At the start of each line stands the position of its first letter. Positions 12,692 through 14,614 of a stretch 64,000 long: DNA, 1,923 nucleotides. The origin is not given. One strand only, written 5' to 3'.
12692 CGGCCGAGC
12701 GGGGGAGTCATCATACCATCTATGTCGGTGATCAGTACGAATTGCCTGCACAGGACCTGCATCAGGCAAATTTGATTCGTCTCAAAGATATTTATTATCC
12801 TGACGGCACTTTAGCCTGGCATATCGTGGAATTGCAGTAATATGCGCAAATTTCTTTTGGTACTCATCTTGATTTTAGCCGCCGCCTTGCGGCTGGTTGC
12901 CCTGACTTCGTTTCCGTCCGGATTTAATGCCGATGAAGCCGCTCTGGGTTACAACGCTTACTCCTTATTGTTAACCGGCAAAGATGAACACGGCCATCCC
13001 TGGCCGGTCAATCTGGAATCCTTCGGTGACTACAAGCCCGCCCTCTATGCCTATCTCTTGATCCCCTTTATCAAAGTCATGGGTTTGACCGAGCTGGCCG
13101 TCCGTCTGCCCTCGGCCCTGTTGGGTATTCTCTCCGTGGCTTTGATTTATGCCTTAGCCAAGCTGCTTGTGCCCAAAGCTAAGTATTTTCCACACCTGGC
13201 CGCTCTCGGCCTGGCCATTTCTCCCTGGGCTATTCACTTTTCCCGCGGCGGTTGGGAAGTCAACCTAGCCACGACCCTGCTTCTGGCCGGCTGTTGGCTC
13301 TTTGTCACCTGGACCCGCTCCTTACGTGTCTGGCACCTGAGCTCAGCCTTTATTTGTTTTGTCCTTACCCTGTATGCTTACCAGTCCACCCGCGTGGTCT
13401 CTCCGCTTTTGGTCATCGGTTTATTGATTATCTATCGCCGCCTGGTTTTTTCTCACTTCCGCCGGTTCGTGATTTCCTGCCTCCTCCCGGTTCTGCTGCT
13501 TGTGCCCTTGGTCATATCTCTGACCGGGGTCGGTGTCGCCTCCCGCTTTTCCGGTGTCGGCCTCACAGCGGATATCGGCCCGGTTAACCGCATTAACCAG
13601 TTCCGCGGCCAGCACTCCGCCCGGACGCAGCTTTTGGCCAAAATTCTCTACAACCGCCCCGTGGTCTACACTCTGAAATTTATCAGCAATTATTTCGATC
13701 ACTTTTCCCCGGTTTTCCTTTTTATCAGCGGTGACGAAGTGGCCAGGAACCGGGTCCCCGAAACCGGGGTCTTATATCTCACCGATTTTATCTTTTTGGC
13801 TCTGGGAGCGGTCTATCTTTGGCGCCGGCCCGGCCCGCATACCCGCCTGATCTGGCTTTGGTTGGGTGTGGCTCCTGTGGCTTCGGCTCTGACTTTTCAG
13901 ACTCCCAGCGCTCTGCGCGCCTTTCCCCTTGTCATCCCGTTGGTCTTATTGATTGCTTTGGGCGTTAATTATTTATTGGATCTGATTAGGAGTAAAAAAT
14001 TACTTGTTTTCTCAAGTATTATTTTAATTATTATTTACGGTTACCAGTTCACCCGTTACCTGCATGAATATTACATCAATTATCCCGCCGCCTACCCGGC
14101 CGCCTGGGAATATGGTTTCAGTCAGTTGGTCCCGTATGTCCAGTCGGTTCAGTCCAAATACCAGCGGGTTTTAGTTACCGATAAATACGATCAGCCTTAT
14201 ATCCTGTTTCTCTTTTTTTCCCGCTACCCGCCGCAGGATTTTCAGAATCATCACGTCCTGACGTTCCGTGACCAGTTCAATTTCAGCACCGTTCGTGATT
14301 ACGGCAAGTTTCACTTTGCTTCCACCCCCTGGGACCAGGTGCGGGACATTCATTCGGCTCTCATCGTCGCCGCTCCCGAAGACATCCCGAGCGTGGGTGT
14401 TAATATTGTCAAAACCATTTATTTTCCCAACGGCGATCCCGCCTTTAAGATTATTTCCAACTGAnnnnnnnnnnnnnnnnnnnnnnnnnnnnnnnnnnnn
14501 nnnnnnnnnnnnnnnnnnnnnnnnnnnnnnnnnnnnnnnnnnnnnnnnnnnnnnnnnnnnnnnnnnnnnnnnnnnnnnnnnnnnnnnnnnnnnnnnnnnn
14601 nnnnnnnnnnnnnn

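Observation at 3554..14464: Tandem array of five diverged PMT/ArnT-like GT-C paralogs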

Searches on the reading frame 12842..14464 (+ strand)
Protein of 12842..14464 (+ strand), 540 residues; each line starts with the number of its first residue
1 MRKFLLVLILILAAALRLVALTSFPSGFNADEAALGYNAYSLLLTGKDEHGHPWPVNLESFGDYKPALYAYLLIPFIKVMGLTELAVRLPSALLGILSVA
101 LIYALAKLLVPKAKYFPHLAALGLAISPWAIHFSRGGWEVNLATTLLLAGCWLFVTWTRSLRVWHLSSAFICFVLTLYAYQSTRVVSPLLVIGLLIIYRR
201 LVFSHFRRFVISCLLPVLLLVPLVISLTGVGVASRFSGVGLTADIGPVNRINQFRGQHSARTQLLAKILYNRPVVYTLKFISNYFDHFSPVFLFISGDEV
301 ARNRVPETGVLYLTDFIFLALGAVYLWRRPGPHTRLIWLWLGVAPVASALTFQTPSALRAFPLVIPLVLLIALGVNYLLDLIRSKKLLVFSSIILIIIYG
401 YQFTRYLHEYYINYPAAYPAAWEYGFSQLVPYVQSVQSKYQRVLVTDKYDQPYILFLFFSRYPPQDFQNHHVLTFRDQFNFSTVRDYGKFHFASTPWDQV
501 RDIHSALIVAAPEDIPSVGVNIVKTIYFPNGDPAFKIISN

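Call 4: search_protein_families(library=pfam, proteins=[window:12842-14464:+], max_evalue=0.01)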
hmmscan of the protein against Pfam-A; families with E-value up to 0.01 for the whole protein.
window:12842-14464:+ (540 aa): 1 family
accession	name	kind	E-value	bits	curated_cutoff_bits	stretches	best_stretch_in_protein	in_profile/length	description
PF13231.12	PMT_2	-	2.6e-05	24.9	26.1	1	65-222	2-156/160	Dolichyl-phosphate-mannose-protein mannosyltransferase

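Call 5: search_protein_families(library=ncbifam, proteins=[window:12842-14464:+], max_evalue=0.01)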
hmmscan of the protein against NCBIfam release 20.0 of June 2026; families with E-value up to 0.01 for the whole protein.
window:12842-14464:+ (540 aa): 0 families

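Call 10: find_homologous_proteins(query=window:12842-14464:+, max_evalue=0.00001)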
Query window:12842-14464:+ (540 aa): 3151 proteins with E <= 0.00001 among 8000 candidates; the best 120 are listed.
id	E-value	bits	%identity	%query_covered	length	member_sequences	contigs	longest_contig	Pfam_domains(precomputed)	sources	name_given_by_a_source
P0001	0.0e+0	1205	100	100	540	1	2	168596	PF13231.13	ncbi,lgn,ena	-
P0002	3.9e-250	850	67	100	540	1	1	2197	PF13231.13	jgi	jgi:4-amino-4-deoxy-L-arabinose transferase-like glycosyltransferase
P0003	6.1e-248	842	66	100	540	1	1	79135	PF13231.13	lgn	-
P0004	2.0e-245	834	66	100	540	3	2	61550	PF13231.13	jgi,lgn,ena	-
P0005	2.1e-221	755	62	100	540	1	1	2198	PF02366.25,PF13231.13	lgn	-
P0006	4.0e-219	747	61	100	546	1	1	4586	-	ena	-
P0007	1.5e-218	745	61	100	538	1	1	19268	PF13231.13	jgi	jgi:4-amino-4-deoxy-L-arabinose transferase-like glycosyltransferase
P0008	6.5e-217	740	62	100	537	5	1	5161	PF02366.25,PF13231.13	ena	-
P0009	7.8e-217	740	61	100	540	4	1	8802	PF13231.13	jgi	-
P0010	7.9e-217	740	60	100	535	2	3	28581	PF13231.13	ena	-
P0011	5.0e-216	737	60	100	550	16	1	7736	-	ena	-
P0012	5.1e-216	737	60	97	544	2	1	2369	PF02366.25,PF13231.13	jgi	-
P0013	1.2e-215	736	61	100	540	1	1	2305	PF02366.25,PF13231.13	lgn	-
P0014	1.7e-215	735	61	100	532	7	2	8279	PF02366.25,PF13231.13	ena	-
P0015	1.4e-214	732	62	100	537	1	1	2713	PF13231.13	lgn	-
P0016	2.0e-213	728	62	100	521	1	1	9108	PF02366.25,PF13231.13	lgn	-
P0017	1.7e-212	725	59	100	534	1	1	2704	PF02516.21,PF13231.13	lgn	-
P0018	3.4e-212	724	61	100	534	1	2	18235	PF13231.13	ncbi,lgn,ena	-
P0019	3.8e-212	724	59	100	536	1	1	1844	PF13231.13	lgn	-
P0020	4.3e-212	724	60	98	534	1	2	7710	PF13231.13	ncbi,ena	-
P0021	7.9e-212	723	62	100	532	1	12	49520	PF02366.25,PF13231.13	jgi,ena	-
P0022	1.4e-211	722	64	100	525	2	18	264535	PF02366.25,PF13231.13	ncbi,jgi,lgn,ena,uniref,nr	ncbi:MAG: hypothetical protein UX99_C0005G0023 [Candidatus Amesbacteria bacterium GW2011_GWB1_47_26]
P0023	2.0e-211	722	62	100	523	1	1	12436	PF02366.25,PF13231.13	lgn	-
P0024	1.9e-210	719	60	97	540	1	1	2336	PF13231.13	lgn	-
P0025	3.0e-210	718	62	100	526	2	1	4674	PF02366.25,PF13231.13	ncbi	-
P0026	3.7e-210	718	62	100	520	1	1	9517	PF02366.25,PF13231.13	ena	-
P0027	4.2e-210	717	62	100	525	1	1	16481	PF13231.13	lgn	-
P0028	4.5e-210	717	59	100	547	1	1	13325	PF13231.13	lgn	-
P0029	4.5e-210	717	59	100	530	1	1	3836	PF13231.13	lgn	-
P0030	5.0e-210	717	61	100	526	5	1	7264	PF02366.25,PF13231.13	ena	-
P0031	5.9e-210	717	61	100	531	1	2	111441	PF13231.13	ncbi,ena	ncbi:MAG: glycosyltransferase family 39 protein [Patescibacteria group bacterium]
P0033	3.3e-209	715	59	100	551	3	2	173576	PF13231.13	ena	-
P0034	7.3e-209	713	59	100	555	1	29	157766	PF13231.13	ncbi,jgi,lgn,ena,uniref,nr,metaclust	ncbi:hypothetical protein A3D85_01920 [Candidatus Amesbacteria bacterium RIFCSPHIGHO2_02_FULL_47_9]|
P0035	1.1e-208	713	60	100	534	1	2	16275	PF13231.13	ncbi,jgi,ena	-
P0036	1.4e-208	712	60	100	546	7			PF13231.13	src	-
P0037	1.9e-208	712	59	100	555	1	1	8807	PF13231.13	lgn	-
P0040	4.7e-208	711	62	100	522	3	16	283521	PF13231.13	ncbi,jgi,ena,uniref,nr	ncbi:MAG: hypothetical protein UX80_C0002G0023 [Candidatus Amesbacteria bacterium GW2011_GWA2_47_11b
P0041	5.9e-208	710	60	100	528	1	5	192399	PF02366.25,PF13231.13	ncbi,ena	-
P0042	1.6e-207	709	59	96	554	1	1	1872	PF13231.13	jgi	jgi:4-amino-4-deoxy-L-arabinose transferase-like glycosyltransferase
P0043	1.7e-207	709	61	100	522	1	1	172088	PF02366.25,PF13231.13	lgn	-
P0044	3.5e-207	708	58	100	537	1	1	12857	PF02366.25,PF13231.13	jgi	jgi:4-amino-4-deoxy-L-arabinose transferase-like glycosyltransferase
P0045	1.7e-206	706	58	97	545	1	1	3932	PF13231.13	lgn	-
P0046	3.5e-206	705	59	98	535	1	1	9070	PF02366.25,PF13231.13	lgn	-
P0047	5.4e-206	704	59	100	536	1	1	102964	PF13231.13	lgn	-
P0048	1.4e-205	703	57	100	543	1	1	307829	PF13231.13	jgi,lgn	-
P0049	4.8e-205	701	58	96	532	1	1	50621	PF13231.13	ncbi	-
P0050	6.2e-205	700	59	100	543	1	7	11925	PF13231.13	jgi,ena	-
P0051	1.2e-204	700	58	100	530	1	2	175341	PF02516.21,PF13231.13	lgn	-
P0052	1.5e-204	699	61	100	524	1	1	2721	PF02366.25,PF13231.13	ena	-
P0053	1.5e-204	699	58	98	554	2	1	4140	PF13231.13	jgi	-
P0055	2.7e-204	698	57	100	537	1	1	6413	PF13231.13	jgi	jgi:4-amino-4-deoxy-L-arabinose transferase-like glycosyltransferase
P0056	2.8e-204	698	60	100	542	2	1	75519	PF13231.13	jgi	-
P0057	1.2e-203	696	59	100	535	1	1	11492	PF13231.13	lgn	-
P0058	1.3e-203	696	57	97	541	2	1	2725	PF13231.13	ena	-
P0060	2.1e-203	695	57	98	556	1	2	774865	PF13231.13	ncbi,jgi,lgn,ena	-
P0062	6.9e-203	694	59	100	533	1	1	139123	PF02366.25,PF13231.13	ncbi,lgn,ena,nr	ncbi:MAG: hypothetical protein G01um101416_105 [Microgenomates group bacterium Gr01-1014_16]|nr:MAG:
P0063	3.2e-202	691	59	100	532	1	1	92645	PF13231.13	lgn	-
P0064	3.3e-202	691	60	100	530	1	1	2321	PF13231.13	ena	-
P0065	4.7e-202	691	57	100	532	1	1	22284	PF13231.13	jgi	jgi:4-amino-4-deoxy-L-arabinose transferase-like glycosyltransferase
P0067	2.4e-201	689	57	100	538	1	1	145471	PF02366.25,PF13231.13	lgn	-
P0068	8.0e-201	687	57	100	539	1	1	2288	PF02516.21,PF13231.13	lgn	-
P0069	2.5e-200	685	56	100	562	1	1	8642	PF13231.13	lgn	-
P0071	4.8e-200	684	56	97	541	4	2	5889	PF13231.13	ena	-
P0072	2.7e-199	682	56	97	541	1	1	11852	PF13231.13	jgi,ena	-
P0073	3.1e-199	682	56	96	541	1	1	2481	PF13231.13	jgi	jgi:4-amino-4-deoxy-L-arabinose transferase-like glycosyltransferase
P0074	3.2e-199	682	56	100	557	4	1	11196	PF13231.13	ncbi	-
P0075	4.2e-199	681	57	100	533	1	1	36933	PF13231.13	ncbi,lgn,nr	ncbi:glycosyltransferase family 39 protein [Candidatus Amesbacteria bacterium]|nr:glycosyltransferas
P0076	4.4e-199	681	58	100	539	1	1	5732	PF13231.13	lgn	-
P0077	5.4e-199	681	56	98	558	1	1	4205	PF13231.13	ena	-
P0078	6.3e-199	681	56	100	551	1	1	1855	PF13231.13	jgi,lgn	-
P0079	1.4e-198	679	56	98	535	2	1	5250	PF13231.13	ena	-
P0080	2.1e-198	679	57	97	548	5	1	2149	PF13231.13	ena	-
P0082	7.9e-198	677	56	100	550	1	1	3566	PF13231.13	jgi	jgi:4-amino-4-deoxy-L-arabinose transferase-like glycosyltransferase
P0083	1.3e-197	676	56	100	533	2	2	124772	PF13231.13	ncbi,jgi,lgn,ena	-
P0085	1.6e-196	673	56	100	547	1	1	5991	PF13231.13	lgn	-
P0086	2.0e-196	672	56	96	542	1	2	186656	PF13231.13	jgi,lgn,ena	jgi:4-amino-4-deoxy-L-arabinose transferase-like glycosyltransferase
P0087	3.6e-196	671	56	100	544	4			PF13231.13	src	-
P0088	4.7e-196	671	55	97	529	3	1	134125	PF02366.25,PF13231.13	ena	-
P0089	9.8e-196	670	55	97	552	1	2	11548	PF13231.13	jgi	jgi:4-amino-4-deoxy-L-arabinose transferase-like glycosyltransferase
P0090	5.4e-195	668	57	100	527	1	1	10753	PF13231.13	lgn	-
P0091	6.7e-195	667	55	100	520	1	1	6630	PF13231.13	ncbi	-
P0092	1.3e-194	666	57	100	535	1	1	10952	PF13231.13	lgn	-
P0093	2.7e-194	665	55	100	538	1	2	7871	PF13231.13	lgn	-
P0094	4.4e-194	665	56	100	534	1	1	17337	PF02516.21,PF13231.13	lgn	-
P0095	6.3e-194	664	55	100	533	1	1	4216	PF13231.13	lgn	-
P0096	8.8e-194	664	56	100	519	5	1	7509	PF02516.21,PF13231.13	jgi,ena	-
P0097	3.0e-193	662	56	97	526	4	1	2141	PF13231.13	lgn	-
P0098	3.5e-193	662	56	97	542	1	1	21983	PF13231.13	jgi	-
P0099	6.2e-192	658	55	98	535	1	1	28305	PF13231.13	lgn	-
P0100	6.8e-192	657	55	97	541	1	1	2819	PF13231.13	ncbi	-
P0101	8.1e-192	657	56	100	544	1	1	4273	PF02366.25,PF13231.13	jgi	jgi:4-amino-4-deoxy-L-arabinose transferase-like glycosyltransferase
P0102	2.4e-191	656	55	100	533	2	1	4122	PF13231.13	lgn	-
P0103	3.0e-191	655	53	100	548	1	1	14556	PF13231.13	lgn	-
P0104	3.8e-191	655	54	98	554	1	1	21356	PF13231.13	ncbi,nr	ncbi:MAG: hypothetical protein Q8L51_01150 [Candidatus Amesbacteria bacterium]|nr:hypothetical prote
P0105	1.0e-190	653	57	97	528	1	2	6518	PF13231.13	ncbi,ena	-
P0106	1.2e-190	653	56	97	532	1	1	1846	PF02366.25,PF13231.13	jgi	-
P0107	4.3e-190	651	56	97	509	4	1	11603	PF13231.13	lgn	-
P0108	6.3e-189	648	56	98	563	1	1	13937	PF13231.13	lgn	-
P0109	1.8e-188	646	57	100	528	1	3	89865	PF13231.13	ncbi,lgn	-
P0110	2.0e-188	646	57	100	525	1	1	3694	PF13231.13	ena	-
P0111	4.8e-188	645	54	99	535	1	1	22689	PF13231.13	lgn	-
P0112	1.1e-186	640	53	100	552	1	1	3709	PF13231.13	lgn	-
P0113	6.4e-186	638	53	100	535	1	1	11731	PF13231.13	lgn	-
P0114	2.7e-184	632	50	100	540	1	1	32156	PF13231.13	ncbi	-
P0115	7.2e-184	631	52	100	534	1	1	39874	PF13231.13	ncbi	-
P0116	1.0e-183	630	55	100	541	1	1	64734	PF02366.25,PF13231.13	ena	-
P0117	2.3e-183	629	53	96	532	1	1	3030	PF13231.13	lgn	-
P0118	7.7e-183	627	54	100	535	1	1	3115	PF13231.13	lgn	-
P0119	1.2e-181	624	52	97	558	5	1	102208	PF13231.13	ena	-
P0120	1.3e-181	623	53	100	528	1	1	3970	PF13231.13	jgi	jgi:4-amino-4-deoxy-L-arabinose transferase-like glycosyltransferase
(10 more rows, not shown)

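Call 12: find_encoding_contigs(protein=P0001, flank=10000, max_places=3)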
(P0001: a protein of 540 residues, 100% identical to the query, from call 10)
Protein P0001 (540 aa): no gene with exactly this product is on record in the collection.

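Call 13: find_encoding_contigs(protein=P0022, flank=10000, max_places=2)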
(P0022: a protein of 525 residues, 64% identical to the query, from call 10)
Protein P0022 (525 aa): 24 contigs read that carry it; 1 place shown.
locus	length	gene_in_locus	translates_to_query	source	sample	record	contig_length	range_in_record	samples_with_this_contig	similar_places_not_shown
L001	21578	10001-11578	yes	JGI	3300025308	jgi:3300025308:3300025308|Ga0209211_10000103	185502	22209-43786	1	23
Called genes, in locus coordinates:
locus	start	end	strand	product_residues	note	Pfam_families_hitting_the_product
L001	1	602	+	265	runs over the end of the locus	PF00535:Glycos_transf_2, PF13641:Glyco_tranf_2_3, PF13632:Glyco_trans_2_3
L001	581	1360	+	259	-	PF00535:Glycos_transf_2, PF13641:Glyco_tranf_2_3, PF13632:Glyco_trans_2_3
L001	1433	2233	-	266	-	PF00535:Glycos_transf_2, PF13641:Glyco_tranf_2_3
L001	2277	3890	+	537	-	-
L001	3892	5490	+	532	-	PF13231:PMT_2 (weak)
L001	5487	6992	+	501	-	PF10131:PTPS_related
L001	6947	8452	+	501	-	-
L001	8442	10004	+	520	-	-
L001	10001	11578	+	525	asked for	PF02366:PMT (weak), PF13231:PMT_2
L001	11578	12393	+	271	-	PF00535:Glycos_transf_2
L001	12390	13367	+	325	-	PF13439:Glyco_transf_4 (weak), PF00534:Glycos_transf_1, PF13692:Glyco_trans_1_4, PF20706:GT4-conflict, PF13524:Glyco_trans_1_2 (weak)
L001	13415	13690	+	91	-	PF04365:BrnT_toxin (weak)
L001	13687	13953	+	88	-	PF12441:CopG_antitoxin (weak), PF14384:BrnA_antitoxin (weak)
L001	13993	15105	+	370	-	PF04188:Mannosyl_trans2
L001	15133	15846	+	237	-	PF00535:Glycos_transf_2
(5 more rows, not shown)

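Call 14: find_encoding_contigs(protein=P0060, flank=10000, max_places=2)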
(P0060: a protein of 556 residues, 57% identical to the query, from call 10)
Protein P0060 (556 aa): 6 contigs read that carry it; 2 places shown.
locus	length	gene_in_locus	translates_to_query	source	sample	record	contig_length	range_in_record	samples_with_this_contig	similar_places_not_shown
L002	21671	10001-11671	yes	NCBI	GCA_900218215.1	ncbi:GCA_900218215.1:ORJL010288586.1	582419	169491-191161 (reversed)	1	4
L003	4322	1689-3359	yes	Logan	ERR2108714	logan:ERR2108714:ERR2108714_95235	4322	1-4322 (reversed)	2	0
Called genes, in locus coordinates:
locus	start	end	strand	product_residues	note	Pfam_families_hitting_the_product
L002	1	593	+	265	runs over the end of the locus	PF00535:Glycos_transf_2, PF13641:Glyco_tranf_2_3, PF13632:Glyco_trans_2_3 (weak)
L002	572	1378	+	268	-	PF00535:Glycos_transf_2, PF13641:Glyco_tranf_2_3, PF13632:Glyco_trans_2_3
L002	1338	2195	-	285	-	PF00535:Glycos_transf_2, PF13641:Glyco_tranf_2_3, PF02709:Glyco_transf_7C (faint)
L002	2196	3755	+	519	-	-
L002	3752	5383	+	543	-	PF02366:PMT, PF13231:PMT_2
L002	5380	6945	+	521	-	PF10131:PTPS_related (weak)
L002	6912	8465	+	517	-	PF02366:PMT (weak)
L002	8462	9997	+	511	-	-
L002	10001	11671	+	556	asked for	PF13231:PMT_2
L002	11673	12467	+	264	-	PF00535:Glycos_transf_2, PF13641:Glyco_tranf_2_3 (weak)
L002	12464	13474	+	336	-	PF13439:Glyco_transf_4 (weak), PF00534:Glycos_transf_1, PF13692:Glyco_trans_1_4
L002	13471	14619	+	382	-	PF13231:PMT_2 (weak)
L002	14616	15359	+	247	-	PF00535:Glycos_transf_2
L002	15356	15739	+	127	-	-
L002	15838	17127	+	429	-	-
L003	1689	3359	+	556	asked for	PF13231:PMT_2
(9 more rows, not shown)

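Call 17: search_solved_structures(query=A2, max_evalue=10, show_alignments=3)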
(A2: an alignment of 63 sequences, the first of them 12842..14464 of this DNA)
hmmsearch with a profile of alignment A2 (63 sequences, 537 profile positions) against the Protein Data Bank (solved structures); distinct sequences matched with E-value up to 10: 1.
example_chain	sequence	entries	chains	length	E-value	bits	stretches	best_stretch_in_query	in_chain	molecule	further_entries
5ezm_A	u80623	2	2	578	2.7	10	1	65-223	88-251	4-amino-4-deoxy-L-arabinose transferase or related glycosyltransferases of PMT family | 4-amino-4-deoxy-L-arabinose (L-Ara4N) transferase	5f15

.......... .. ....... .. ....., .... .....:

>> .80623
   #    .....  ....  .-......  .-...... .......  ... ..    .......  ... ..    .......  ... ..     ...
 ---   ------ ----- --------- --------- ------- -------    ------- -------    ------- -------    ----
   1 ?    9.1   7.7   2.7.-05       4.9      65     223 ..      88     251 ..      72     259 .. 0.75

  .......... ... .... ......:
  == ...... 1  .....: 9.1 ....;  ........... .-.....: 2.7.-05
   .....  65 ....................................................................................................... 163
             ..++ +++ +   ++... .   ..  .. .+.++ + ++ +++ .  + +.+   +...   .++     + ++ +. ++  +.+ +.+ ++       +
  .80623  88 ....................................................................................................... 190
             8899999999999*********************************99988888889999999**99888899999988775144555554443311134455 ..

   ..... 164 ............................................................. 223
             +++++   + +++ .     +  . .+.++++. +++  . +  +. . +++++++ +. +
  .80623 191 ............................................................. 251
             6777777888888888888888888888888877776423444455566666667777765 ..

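Call 23: predict_structure(alignment_id=A2)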
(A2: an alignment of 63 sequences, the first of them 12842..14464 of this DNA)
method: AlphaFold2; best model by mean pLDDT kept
length: 540 residues; sequences in the alignment: 63
mean_pLDDT: 90.4   pTM: 0.91
mean pLDDT of the five models: 90.4, 90.3, 90.1, 88.5, 87.4
residues with pLDDT >= 90: 379; 70-90: 125; 50-70: 36; < 50: 0
segments of 3 or more residues with pLDDT < 50: none
pLDDT, mean of each block of 10 residues (from residue 1): 91 97 89 95 94 86 83 97 96 98 98 95 97 92 98 98 98 97 94 97 97 95 78 56 69 71 74 85 94 91 87 96 94 94 94 87 98 96 95 96 95 88 88 95 89 93 92 66 83 91 93 89 92 92
secondary structure, 60 per line:
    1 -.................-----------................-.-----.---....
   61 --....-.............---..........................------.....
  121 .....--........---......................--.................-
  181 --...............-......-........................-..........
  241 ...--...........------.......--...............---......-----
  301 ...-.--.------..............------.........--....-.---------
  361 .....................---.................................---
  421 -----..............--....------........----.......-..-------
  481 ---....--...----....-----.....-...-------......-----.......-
elements in order: H2-18 H30-45 E57-60 E63-66 H68-80 H84-109 H116-125 H128-135 H139-160 H163-179 H183-197 H199-204 H206-229 H231-239 H246-256 H263-269 H272-286 H290-295 H315-328 H335-343 H346-349 H361-381 H385-417 H426-439 E442-445 H452-459 H464-470 E484-487 E490-492 H497-500 E506-510 E522-527 E533-539
